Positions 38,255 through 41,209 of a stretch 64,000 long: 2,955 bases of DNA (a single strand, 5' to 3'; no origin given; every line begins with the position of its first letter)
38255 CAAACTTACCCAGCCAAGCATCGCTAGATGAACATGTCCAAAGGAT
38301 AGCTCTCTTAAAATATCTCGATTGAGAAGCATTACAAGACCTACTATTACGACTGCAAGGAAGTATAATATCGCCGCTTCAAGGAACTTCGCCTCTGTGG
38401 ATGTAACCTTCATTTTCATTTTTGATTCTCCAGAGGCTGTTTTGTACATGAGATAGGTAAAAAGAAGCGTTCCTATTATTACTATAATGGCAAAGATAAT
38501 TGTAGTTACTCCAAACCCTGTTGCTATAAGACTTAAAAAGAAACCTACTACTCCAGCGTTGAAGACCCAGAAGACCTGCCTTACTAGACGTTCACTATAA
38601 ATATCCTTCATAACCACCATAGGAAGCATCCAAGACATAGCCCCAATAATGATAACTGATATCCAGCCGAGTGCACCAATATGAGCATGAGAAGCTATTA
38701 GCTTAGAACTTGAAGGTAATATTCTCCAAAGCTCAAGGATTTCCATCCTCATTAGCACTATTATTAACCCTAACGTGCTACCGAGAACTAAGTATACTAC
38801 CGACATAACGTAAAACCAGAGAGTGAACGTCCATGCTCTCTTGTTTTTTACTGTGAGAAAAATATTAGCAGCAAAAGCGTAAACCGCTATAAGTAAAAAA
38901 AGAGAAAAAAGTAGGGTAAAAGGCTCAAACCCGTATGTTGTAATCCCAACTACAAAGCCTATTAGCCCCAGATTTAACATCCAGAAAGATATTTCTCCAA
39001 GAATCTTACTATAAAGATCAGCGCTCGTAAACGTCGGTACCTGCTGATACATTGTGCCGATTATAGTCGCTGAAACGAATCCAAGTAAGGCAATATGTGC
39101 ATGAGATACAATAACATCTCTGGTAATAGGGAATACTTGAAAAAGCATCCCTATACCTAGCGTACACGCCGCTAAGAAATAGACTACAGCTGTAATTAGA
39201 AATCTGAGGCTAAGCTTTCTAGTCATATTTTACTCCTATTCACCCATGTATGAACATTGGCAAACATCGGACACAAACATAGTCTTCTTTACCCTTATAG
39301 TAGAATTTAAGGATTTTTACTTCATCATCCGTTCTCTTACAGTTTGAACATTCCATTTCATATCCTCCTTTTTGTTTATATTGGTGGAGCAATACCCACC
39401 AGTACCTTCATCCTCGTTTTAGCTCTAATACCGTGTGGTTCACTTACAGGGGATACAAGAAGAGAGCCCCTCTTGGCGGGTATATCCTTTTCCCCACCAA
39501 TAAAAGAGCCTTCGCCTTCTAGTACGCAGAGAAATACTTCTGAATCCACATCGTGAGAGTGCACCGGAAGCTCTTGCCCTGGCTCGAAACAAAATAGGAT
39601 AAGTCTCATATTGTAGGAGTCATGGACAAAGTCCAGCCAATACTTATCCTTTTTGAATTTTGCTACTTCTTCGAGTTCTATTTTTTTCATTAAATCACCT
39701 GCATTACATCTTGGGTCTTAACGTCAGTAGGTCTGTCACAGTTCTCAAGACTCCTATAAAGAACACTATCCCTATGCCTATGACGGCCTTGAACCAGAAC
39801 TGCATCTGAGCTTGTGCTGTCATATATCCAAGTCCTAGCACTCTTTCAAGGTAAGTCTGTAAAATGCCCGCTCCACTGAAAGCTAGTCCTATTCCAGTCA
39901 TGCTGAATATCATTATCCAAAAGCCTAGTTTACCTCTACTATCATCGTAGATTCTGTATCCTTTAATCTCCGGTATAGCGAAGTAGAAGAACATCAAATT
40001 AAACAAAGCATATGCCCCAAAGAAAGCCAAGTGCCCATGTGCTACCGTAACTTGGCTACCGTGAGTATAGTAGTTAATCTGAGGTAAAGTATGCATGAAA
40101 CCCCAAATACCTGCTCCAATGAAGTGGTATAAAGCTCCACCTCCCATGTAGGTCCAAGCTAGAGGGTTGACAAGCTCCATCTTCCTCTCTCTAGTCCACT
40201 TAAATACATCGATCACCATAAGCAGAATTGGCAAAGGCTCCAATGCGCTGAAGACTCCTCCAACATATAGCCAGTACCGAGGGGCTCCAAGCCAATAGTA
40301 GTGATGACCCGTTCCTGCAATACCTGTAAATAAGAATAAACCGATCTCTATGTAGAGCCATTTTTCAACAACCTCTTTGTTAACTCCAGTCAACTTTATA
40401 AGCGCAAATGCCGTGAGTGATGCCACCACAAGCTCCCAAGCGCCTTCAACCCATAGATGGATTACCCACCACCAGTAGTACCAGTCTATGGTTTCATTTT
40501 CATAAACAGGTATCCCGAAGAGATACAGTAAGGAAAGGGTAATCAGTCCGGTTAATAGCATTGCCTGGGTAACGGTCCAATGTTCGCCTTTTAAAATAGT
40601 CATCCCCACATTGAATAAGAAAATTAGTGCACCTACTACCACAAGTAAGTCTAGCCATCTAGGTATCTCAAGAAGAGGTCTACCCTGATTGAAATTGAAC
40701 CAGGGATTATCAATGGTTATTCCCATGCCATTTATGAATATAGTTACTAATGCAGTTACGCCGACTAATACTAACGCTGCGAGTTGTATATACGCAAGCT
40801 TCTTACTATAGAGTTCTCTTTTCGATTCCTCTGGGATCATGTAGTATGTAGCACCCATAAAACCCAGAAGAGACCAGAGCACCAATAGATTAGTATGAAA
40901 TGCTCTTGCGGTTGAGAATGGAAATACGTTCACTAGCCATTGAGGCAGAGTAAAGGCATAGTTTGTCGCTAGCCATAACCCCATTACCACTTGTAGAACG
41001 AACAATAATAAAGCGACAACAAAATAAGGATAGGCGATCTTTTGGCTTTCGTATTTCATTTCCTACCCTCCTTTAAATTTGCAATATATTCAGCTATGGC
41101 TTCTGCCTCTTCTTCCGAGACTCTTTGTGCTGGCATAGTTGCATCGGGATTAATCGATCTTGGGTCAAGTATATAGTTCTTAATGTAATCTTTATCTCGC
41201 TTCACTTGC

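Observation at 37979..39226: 12-TM protein built from three sequence-similar 4-TM repeats, each carrying an HxH motif like NorB helix X, encoded as the last gene of a NOR operon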

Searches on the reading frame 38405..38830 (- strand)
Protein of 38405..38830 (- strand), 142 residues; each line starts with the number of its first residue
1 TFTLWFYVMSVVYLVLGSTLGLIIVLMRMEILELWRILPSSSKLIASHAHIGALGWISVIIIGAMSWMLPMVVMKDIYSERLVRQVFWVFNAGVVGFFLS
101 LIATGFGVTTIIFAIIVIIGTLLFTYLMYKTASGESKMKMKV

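Call 36: search_protein_families(library=pfam, proteins=[window:38405-38830:-], max_evalue=10)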
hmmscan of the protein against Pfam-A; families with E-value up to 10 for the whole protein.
seq(142 aa): 1 family
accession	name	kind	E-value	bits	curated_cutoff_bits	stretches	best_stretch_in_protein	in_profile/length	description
PF00115.25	COX1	-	9.3e-10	38.4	34.8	1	3-106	308-403/436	Cytochrome C and Quinol oxidase polypeptide I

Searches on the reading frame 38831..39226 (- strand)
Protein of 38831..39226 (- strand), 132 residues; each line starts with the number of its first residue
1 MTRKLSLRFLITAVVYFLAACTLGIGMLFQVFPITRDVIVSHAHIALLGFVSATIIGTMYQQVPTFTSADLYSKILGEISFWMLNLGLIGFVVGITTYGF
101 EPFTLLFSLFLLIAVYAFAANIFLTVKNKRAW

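Call 36: search_protein_families(library=pfam, proteins=[window:38831-39226:-], max_evalue=10)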
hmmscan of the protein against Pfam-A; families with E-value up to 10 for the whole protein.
seq(132 aa): 1 family
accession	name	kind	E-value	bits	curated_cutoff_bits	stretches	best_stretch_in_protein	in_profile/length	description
PF00115.25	COX1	-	3e-08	33.4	34.8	1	7-130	4-147/436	Cytochrome C and Quinol oxidase polypeptide I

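Call 51: search_solved_structures(query=A2, max_evalue=1, show_alignments=2)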
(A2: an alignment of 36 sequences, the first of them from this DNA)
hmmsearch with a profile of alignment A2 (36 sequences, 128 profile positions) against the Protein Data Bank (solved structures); distinct sequences matched with E-value up to 1: 26.
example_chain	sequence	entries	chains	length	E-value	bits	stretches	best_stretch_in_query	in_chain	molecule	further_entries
8smr_E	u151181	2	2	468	9.4e-16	61.3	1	4-97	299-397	cytochrome-c oxidase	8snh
9g6b_A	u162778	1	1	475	1e-14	58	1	3-97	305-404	cytochrome-c oxidase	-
3mk7_A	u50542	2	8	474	6.7e-14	55.3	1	3-97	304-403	Cytochrome c oxidase, cbb3-type, subunit N | Cbb3-type cytochrome c oxidase subunit CcoN1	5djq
9g83_t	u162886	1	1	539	5.3e-11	45.9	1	4-97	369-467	cytochrome-c oxidase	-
6xkw_n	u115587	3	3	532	3.8e-09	39.9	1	3-97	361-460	Cytochrome c oxidase, Cbb3-type, subunit I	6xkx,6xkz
3o0r_B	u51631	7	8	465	9.6e-08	35.4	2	7-96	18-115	Nitric oxide reductase subunit B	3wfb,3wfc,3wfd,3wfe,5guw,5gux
3eh3_A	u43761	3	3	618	3.2e-06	30.5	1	32-95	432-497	Cytochrome c oxidase subunit 1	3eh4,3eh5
1ehk_A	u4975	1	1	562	3.3e-06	30.4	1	32-95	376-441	BA3-TYPE CYTOCHROME-C OXIDASE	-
1xme_A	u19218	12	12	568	3.4e-06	30.4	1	32-95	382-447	Cytochrome c oxidase polypeptide I | Cytochrome c oxidase subunit 1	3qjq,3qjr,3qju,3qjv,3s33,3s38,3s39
2qpd_A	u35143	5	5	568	3.4e-06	30.4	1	32-95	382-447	Cytochrome c oxidase subunit 1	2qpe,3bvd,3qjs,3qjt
4fa7_A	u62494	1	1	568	3.4e-06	30.4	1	32-95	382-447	Cytochrome c oxidase subunit 1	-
4faa_A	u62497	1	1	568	3.4e-06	30.4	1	32-95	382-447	Cytochrome c oxidase subunit 1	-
4gp4_A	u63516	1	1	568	3.4e-06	30.4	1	32-95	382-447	Cytochrome c oxidase subunit 1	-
4gp5_A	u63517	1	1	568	3.4e-06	30.4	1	32-95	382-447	Cytochrome c oxidase subunit 1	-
4gp8_A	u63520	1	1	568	3.4e-06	30.4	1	32-95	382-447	Cytochrome c oxidase subunit 1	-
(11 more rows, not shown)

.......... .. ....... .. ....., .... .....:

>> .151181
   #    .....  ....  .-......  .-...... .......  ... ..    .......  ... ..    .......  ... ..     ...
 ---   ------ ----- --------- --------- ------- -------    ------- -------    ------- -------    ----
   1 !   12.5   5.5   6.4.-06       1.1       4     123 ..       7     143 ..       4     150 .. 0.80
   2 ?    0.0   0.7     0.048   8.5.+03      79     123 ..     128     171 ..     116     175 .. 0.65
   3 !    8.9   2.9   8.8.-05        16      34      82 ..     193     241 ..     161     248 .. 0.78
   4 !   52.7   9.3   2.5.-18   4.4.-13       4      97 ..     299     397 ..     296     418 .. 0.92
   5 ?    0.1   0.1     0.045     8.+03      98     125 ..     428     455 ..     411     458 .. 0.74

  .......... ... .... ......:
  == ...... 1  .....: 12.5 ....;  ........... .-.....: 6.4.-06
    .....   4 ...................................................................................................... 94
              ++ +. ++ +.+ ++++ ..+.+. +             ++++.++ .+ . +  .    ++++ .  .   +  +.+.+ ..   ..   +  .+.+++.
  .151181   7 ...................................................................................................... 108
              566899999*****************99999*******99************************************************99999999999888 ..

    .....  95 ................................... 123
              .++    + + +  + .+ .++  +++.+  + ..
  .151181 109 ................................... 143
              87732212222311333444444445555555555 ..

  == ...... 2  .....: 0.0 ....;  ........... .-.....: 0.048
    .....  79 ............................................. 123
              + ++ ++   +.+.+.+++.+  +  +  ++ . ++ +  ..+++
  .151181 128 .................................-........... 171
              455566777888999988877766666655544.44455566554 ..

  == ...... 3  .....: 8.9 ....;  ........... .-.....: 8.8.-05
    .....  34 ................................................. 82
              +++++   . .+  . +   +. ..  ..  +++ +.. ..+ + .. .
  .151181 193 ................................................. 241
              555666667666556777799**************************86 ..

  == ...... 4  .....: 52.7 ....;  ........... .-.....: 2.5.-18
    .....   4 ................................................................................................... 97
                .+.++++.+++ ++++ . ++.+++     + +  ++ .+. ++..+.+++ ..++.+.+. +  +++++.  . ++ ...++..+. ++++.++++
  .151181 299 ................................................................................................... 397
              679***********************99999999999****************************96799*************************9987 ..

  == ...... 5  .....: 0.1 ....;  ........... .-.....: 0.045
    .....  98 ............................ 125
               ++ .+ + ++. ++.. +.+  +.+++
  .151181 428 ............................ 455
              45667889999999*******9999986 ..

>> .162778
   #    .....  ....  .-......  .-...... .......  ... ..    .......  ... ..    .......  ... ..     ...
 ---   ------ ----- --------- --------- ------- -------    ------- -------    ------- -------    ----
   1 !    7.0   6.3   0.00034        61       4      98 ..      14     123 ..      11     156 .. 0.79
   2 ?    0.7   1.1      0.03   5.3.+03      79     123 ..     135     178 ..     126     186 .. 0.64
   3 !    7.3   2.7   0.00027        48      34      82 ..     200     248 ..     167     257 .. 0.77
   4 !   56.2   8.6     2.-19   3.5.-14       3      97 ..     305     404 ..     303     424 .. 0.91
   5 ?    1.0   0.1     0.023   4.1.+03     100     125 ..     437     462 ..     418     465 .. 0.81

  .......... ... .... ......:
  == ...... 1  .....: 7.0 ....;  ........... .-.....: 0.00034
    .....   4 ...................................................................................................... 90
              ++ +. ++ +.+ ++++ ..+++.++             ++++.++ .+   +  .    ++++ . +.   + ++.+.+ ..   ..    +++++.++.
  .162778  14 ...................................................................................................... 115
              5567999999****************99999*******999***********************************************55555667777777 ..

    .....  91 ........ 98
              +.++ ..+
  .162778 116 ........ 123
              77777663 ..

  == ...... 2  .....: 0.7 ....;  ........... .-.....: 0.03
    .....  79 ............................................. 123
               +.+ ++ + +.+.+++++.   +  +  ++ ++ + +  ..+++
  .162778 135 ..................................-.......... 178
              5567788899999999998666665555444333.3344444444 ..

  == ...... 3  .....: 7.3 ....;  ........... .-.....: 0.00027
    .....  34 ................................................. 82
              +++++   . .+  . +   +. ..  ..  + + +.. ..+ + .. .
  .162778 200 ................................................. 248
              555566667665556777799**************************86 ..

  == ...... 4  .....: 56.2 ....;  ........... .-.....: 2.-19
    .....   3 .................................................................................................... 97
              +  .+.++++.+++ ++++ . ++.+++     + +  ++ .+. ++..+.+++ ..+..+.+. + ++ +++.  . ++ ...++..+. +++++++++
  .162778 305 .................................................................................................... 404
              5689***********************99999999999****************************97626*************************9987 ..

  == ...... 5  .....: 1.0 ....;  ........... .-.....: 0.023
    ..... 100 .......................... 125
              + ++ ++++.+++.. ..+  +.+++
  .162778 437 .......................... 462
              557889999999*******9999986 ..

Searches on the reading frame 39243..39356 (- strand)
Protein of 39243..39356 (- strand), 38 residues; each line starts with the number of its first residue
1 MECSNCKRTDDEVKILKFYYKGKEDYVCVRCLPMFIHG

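Call 57: search_protein_families(library=pfam, proteins=[window:39243-39356:-], max_evalue=10)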
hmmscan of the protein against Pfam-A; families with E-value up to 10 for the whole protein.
seq(38 aa): 2 families
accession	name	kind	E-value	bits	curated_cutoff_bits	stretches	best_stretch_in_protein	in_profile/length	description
PF06689.19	zf-C4_ClpX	-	0.056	13.8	27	1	2-31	2-29/39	ClpX C4-type zinc finger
PF03691.19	UPF0167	-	0.2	11.9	25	1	2-32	22-52/174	Uncharacterised protein family (UPF0167)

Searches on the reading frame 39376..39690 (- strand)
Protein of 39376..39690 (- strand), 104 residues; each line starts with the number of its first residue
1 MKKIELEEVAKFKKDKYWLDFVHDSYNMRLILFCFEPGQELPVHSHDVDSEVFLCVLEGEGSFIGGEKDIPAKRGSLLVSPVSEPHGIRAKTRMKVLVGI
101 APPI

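Call 3: search_protein_families(library=pfam, proteins=[window:39376-39690:-], max_evalue=0.1)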
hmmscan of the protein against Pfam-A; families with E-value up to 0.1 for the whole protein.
window:39376-39690:- (104 aa): 6 families
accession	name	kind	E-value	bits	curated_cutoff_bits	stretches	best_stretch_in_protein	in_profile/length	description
PF07883.17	Cupin_2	-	3.2e-10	40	27.2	1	32-98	2-68/70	Cupin domain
PF02311.25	AraC_binding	-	0.00025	21.3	21.1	1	37-92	12-65/135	AraC-like ligand binding domain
PF02041.22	Auxin_BP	-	0.003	17.7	21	1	23-66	39-80/167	Auxin binding protein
PF12973.13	Cupin_7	-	0.0044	17.2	27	1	31-87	36-86/105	ChrR Cupin-like domain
PF05995.18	CDO_I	-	0.02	14.9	23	1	5-60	46-101/170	Cysteine dioxygenase type I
PF07847.18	PCO_ADO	-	0.037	13.9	27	1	22-59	38-74/201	PCO_ADO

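Call 4: search_protein_families(library=ncbifam, proteins=[window:39376-39690:-], max_evalue=0.1)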
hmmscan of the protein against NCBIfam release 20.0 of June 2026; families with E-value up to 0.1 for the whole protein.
window:39376-39690:- (104 aa): 2 families
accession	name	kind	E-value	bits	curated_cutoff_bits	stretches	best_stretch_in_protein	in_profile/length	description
NF051881.1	StressantisigmaChrR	equivalog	0.025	14.2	300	1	27-59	120-150/209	cadmium/peroxide/UV radiation responsive anti-sigma factor ChrR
TIGR04366.1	cupin_WbuC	subfamily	0.06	13.2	42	1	24-62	30-67/132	WbuC family cupin fold metalloprotein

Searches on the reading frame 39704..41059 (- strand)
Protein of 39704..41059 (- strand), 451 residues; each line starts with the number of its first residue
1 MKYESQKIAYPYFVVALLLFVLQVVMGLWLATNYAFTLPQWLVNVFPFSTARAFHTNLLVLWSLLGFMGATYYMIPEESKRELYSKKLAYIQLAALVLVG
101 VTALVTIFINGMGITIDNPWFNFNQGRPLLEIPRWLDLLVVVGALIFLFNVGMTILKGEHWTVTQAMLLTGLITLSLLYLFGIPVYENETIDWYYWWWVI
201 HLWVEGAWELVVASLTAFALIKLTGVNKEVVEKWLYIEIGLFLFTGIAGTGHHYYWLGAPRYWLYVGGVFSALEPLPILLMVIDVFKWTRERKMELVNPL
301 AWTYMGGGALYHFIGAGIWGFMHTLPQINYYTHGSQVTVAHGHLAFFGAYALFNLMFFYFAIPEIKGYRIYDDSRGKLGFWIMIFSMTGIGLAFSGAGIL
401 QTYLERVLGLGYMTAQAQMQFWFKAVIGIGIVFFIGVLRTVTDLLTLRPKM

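Call 3: search_protein_families(library=pfam, proteins=[window:39704-41059:-], max_evalue=0.1)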
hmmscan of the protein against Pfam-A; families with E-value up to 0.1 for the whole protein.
window:39704-41059:- (451 aa): 1 family
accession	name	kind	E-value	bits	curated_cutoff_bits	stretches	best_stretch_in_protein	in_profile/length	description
PF00115.25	COX1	-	4e-63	214.2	34.8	1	7-427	1-431/436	Cytochrome C and Quinol oxidase polypeptide I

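Call 4: search_protein_families(library=ncbifam, proteins=[window:39704-41059:-], max_evalue=0.1)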
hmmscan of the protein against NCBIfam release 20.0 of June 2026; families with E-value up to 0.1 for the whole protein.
window:39704-41059:- (451 aa): 1 family
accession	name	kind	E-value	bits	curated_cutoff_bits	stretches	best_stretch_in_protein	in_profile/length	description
TIGR02891.1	CtaD_CoxA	equivalog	0.00018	20.3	670.75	1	246-401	277-428/504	cytochrome c oxidase subunit I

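Call 38: search_solved_structures(query=window:39704-41059:-, max_evalue=0.001, show_alignments=1)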
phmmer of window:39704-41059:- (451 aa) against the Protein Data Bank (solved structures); distinct sequences matched with E-value up to 0.001: 13.
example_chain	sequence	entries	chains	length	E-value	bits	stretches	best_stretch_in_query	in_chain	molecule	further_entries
3o0r_B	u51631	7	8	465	4.8e-116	391.6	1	1-439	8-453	Nitric oxide reductase subunit B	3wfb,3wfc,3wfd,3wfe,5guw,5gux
4xyd_A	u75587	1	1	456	1.4e-113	383.5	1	1-440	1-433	Nitric-oxide reductase subunit B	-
3ayf_A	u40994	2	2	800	8.1e-47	163.3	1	5-403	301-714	Nitric oxide reductase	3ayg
6fwf_A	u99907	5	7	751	4.5e-32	114.6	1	5-420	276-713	Nitric-oxide reductase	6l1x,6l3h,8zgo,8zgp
28pq_A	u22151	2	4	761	6.4e-25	91.1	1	6-443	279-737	Nitric oxide reductase subunit B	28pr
28pn_A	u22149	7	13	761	1.9e-24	89.5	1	6-442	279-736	Nitric oxide reductase subunit B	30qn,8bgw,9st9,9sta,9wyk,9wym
28pp_A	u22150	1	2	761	1.9e-24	89.5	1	6-443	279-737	Nitric oxide reductase subunit B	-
6qq5_A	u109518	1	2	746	1.9e-24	89.5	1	6-442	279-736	Nitric oxide reductase subunit B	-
6qq6_A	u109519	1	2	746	3.2e-24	88.8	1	6-442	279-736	Nitric oxide reductase subunit B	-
9wyl_A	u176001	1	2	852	3.3e-24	88.7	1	6-442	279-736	Nitric oxide reductase subunit B,Soluble cytochrome b562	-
30sj_A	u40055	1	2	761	5.2e-24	88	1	6-442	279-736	Nitric oxide reductase subunit B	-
32fi_A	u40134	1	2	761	1.4e-23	86.6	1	6-442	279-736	Nitric oxide reductase subunit B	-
6t6v_A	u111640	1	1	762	1.4e-23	86.6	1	6-442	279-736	Nitric oxide reductase subunit B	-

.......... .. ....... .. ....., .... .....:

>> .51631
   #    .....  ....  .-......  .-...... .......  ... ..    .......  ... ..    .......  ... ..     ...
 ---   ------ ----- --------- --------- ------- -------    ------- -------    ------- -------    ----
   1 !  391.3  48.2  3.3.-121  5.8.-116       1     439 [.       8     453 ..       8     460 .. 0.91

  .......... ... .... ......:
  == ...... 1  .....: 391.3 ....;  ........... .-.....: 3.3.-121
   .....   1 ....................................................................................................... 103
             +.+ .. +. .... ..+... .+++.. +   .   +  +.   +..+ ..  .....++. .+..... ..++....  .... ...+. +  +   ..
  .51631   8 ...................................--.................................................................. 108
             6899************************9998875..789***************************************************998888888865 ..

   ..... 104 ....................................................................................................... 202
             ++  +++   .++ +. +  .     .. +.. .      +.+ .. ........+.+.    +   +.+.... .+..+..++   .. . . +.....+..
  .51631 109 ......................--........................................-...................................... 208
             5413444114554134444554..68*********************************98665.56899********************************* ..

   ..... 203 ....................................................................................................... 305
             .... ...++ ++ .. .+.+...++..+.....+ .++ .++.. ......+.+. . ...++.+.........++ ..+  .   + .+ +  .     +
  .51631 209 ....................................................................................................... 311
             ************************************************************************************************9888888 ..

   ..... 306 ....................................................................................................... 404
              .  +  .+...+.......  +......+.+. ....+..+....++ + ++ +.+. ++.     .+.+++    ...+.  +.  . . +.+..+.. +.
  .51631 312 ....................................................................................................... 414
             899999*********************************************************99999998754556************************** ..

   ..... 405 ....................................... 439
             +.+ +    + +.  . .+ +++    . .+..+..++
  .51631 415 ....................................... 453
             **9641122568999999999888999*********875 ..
